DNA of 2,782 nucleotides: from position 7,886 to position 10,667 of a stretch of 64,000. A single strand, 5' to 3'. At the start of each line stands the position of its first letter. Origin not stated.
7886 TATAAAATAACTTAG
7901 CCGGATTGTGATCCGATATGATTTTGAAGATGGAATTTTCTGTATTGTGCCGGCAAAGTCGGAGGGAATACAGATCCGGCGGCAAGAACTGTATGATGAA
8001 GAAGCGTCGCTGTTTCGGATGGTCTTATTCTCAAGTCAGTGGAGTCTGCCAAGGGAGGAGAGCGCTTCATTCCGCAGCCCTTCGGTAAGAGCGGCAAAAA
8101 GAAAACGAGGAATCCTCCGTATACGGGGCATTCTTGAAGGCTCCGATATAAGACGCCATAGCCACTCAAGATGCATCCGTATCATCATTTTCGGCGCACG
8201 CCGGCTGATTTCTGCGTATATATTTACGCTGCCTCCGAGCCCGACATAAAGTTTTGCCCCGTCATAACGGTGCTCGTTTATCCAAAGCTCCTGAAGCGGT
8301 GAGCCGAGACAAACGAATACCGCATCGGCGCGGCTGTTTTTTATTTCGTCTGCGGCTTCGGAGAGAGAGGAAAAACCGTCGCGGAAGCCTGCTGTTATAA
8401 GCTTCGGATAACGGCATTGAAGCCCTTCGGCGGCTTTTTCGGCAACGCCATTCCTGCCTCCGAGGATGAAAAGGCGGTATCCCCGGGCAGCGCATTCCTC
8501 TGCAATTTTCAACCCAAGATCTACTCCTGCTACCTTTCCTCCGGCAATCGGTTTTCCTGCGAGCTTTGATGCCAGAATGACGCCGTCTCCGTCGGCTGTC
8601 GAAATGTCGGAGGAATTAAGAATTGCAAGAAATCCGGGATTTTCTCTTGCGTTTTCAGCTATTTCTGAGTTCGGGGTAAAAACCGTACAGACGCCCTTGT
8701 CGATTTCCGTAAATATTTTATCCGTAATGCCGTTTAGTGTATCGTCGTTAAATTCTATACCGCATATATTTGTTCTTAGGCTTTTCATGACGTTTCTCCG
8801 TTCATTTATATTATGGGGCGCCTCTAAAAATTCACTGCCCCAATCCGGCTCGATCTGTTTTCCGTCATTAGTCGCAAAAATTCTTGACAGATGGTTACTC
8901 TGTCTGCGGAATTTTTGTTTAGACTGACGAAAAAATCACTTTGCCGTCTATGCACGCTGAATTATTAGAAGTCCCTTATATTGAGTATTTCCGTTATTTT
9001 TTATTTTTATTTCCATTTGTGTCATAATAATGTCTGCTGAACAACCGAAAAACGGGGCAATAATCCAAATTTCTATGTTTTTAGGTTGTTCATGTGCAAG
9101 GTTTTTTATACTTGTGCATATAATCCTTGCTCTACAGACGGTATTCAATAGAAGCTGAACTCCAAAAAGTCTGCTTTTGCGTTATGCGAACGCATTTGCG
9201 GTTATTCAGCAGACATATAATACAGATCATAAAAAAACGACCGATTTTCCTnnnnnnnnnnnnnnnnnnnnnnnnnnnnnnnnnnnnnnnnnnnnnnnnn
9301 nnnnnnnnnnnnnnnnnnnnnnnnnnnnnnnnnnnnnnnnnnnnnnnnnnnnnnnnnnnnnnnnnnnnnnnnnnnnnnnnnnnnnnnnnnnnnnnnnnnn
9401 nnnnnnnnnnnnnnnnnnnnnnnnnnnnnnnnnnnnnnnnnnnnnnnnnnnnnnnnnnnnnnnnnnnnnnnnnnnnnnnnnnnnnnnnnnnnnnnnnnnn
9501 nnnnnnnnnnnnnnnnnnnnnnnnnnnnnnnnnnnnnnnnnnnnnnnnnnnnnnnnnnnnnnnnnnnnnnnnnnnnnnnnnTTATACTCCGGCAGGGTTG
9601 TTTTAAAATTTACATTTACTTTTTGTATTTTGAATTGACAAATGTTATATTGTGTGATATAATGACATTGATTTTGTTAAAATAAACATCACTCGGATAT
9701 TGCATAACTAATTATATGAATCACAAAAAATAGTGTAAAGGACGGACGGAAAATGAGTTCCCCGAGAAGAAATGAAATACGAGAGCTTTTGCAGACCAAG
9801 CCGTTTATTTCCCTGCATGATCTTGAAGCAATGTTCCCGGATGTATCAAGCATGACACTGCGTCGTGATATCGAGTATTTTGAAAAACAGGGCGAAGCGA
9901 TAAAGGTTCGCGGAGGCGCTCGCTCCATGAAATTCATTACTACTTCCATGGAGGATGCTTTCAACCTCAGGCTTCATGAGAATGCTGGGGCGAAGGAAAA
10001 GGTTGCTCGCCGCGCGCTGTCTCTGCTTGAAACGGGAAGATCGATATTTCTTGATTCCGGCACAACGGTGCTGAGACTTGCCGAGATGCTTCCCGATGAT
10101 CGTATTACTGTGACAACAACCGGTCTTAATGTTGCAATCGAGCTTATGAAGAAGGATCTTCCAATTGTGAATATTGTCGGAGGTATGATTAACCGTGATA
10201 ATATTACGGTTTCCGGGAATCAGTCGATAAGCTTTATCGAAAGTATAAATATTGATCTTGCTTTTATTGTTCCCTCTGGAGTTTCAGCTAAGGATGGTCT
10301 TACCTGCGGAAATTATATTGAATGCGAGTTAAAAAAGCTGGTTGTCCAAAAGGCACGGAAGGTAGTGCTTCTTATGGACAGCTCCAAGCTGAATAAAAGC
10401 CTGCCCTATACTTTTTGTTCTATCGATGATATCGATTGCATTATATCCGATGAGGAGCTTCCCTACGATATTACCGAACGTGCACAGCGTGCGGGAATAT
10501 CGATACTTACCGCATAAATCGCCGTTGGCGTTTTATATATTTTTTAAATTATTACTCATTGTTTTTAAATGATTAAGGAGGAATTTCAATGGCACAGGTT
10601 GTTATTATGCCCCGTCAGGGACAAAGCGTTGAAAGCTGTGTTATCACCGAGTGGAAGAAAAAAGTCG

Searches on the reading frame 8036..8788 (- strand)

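Call 21: search_protein_families(library=pfam, proteins=[window:8036-8788:-])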
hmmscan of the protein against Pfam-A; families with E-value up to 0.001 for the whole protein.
window:8036-8788:- (250 aa): 1 family
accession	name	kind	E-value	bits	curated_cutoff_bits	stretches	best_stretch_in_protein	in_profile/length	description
PF03808.19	Glyco_tran_WecG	-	1.5e-47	162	27.4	1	61-222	2-166/168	Glycosyl transferase WecG/TagA/CpsF family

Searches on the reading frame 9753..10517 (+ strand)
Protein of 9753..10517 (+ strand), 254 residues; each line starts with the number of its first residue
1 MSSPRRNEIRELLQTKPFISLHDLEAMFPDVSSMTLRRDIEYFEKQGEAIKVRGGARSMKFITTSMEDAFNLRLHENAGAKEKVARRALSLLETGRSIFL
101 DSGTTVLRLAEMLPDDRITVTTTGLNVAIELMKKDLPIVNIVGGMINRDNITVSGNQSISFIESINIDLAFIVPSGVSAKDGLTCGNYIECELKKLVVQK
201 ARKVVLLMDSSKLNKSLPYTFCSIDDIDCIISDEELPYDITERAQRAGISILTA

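Call 21: search_protein_families(library=pfam, proteins=[window:9753-10517:+])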
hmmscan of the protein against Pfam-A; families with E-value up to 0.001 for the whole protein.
window:9753-10517:+ (254 aa): 2 families
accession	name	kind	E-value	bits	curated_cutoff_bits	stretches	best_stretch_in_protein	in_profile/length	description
PF00455.28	DeoRC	-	6.4e-43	146.9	31.8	1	77-234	2-160/160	DeoR C terminal sensor domain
PF08220.18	HTH_DeoR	-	4.3e-11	42.8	21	1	5-59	1-54/57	DeoR-like helix-turn-helix domain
